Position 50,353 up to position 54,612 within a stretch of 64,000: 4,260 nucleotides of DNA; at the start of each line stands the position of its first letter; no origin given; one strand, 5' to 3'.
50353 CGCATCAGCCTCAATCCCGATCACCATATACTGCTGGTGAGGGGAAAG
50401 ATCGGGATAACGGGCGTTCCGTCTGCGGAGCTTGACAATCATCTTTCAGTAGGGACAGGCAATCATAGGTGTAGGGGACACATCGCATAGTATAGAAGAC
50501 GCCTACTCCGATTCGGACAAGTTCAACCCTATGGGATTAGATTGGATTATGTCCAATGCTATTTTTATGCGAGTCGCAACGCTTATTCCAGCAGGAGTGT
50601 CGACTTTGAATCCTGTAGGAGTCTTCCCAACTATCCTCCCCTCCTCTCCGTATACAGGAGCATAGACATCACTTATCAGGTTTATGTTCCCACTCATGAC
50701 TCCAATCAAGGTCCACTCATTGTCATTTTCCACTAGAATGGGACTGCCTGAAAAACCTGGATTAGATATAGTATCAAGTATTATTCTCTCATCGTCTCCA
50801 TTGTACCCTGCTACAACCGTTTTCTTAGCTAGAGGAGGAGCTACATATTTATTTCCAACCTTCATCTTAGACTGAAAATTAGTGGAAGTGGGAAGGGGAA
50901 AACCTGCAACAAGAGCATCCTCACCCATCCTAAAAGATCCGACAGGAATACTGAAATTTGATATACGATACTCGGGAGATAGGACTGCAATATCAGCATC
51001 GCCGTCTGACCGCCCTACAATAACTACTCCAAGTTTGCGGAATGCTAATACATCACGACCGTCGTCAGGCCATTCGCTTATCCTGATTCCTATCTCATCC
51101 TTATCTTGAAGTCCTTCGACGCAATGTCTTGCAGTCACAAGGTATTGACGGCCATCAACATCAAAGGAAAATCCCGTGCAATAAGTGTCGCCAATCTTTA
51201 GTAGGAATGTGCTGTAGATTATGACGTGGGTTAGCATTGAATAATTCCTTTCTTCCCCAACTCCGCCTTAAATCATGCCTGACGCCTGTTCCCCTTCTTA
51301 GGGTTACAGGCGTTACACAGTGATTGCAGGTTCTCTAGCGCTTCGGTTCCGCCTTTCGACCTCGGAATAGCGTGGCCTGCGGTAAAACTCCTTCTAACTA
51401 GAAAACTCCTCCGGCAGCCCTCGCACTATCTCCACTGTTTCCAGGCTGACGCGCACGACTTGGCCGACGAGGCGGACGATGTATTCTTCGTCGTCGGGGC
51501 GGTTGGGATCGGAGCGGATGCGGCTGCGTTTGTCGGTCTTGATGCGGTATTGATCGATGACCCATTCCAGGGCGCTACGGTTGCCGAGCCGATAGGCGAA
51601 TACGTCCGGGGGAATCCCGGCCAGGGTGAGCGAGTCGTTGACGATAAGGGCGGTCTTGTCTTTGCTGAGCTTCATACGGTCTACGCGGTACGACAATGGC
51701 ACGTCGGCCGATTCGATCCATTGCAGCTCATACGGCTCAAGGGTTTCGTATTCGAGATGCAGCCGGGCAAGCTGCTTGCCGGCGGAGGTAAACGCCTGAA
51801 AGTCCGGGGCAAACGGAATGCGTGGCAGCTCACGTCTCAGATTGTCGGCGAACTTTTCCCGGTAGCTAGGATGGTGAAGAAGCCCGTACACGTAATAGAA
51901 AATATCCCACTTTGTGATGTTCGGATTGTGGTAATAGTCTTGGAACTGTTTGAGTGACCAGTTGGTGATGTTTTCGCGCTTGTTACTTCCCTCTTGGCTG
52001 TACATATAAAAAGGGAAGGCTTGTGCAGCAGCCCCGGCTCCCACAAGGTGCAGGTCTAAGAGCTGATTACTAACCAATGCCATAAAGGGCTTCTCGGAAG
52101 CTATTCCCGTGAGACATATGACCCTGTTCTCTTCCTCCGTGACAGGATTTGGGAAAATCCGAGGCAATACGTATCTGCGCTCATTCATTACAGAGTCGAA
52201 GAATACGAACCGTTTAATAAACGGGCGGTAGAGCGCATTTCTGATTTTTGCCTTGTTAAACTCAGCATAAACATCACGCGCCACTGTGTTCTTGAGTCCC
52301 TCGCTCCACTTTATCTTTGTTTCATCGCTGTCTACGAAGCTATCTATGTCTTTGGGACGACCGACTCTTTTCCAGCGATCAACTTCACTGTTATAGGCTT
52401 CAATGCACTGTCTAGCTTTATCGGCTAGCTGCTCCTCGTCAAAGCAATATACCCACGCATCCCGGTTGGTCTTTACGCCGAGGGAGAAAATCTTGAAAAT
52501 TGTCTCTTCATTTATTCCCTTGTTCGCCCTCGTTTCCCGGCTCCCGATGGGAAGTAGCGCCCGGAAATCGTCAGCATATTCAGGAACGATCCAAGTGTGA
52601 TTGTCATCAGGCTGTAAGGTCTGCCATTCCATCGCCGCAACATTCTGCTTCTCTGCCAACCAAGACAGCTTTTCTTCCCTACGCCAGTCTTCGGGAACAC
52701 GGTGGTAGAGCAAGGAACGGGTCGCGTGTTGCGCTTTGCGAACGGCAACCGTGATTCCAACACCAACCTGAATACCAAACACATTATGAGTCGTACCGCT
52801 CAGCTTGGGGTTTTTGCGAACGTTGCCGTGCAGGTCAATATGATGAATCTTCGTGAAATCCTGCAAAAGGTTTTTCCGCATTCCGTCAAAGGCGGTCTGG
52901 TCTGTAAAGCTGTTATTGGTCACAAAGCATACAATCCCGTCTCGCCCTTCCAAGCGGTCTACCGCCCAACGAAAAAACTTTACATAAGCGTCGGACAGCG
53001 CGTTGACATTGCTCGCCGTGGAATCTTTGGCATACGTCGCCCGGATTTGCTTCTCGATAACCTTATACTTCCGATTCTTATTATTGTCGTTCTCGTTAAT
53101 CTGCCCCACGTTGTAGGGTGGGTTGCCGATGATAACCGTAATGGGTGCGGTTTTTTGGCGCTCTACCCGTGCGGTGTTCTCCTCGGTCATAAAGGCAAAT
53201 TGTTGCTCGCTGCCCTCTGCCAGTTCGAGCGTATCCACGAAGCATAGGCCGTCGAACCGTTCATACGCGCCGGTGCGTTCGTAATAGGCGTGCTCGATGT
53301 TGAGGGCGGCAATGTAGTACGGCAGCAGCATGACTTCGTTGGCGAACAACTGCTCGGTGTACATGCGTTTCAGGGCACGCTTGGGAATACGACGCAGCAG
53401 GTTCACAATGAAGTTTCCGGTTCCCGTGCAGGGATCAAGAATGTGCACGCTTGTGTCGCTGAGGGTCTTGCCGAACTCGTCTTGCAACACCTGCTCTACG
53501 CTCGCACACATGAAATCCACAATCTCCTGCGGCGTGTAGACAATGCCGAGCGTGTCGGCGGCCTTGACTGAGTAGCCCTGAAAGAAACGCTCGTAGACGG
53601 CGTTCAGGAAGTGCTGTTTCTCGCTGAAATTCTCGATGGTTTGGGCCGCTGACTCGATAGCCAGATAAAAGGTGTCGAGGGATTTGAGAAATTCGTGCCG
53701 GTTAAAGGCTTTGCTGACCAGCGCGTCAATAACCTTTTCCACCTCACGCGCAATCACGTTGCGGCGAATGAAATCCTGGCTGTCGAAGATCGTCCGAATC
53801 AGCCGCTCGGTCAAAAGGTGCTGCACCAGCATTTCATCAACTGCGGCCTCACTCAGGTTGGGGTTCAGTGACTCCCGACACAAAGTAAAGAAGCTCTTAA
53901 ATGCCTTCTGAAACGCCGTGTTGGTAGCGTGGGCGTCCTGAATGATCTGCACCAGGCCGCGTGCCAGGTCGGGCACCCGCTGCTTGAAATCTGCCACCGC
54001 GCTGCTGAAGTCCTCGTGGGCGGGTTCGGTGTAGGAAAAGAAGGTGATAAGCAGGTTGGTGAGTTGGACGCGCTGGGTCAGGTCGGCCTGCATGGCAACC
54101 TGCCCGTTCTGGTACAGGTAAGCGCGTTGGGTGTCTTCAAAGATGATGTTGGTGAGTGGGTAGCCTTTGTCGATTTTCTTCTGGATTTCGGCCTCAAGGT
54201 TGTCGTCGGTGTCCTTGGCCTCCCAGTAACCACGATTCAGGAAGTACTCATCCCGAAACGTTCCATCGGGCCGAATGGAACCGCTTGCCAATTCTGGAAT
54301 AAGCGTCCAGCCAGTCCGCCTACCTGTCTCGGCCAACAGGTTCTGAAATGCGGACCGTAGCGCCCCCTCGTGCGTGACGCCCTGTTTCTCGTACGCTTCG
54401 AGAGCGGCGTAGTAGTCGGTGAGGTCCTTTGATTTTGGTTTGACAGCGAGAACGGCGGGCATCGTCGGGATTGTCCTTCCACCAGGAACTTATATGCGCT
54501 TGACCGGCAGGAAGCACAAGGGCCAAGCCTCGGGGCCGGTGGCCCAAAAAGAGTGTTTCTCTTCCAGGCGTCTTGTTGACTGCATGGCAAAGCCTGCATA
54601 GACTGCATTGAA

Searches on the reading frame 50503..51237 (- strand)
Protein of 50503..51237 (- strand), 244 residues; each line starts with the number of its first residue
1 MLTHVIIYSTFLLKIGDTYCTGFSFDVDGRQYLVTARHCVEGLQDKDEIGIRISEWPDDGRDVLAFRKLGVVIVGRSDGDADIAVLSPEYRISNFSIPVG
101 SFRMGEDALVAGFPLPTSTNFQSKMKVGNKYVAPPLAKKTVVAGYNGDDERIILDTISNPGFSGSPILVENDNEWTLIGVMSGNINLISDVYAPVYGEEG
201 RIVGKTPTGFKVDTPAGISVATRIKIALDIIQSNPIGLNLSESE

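Call 31: search_protein_families(library=pfam, proteins=[window:50503-51237:-], max_evalue=0.1)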
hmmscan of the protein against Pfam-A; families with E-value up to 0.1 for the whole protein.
window:50503-51237:- (244 aa): 3 families
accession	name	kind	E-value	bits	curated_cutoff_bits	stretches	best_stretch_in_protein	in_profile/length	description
PF13365.12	Trypsin_2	-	3.4e-10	41.3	27.6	1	20-180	1-144/144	Trypsin-like peptidase domain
PF00089.32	Trypsin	-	1.3e-08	35.4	20.6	1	18-185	25-199/220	Trypsin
PF04347.18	FliO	-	0.034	14.7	22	1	168-193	38-63/91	Flagellar biosynthesis protein, FliO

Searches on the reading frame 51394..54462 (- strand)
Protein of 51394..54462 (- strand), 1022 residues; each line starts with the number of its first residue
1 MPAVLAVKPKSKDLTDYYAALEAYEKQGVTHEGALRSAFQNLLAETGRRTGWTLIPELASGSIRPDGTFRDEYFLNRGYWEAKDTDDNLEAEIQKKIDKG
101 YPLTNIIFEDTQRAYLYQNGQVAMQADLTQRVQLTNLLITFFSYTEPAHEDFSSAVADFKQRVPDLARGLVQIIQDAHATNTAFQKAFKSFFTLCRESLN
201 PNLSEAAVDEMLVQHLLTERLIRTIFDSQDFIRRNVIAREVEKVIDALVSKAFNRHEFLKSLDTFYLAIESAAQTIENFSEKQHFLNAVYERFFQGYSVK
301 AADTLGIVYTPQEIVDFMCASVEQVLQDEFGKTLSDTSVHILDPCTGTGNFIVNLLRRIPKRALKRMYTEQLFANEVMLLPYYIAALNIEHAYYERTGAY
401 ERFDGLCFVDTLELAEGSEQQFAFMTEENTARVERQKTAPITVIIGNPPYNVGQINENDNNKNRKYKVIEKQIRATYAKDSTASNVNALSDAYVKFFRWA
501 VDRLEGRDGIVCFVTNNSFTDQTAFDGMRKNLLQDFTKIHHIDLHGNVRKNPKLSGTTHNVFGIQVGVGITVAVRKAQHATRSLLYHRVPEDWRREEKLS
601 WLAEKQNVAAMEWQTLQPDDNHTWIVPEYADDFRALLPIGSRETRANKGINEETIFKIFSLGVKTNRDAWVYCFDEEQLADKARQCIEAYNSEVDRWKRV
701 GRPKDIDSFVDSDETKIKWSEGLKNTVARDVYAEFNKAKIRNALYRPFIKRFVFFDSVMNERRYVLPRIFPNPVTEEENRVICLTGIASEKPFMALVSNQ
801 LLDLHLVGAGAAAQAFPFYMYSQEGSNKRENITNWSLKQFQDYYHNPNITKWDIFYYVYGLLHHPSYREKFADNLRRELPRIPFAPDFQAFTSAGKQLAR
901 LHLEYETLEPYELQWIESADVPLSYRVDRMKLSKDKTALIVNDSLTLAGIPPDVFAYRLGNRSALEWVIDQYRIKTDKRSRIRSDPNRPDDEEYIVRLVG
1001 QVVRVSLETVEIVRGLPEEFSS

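Call 31: search_protein_families(library=pfam, proteins=[window:51394-54462:-], max_evalue=0.1)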
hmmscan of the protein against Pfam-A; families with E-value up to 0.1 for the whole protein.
window:51394-54462:- (1022 aa): 5 families
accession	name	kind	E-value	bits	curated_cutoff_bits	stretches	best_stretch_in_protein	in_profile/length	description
PF18135.7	Type_ISP_C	-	8.4e-105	351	25.9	1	655-997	2-341/342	Type ISP C-terminal specificity domain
PF22240.1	ISP_coupler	-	2.2e-17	64.1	27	1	158-278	4-123/126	Type ISP restriction-modification enzyme, coupler domain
PF02384.22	N6_Mtase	-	7.6e-12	45.6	20.4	1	283-476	3-154/311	N-6 DNA Methylase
PF07669.17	Eco57I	-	2.6e-09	37.8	25.3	1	424-544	59-165/171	Eco57I restriction-modification methylase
PF20473.4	MmeI_Mtase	-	3.2e-05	23.7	27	1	338-540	20-223/259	MmeI, DNA-methyltransferase domain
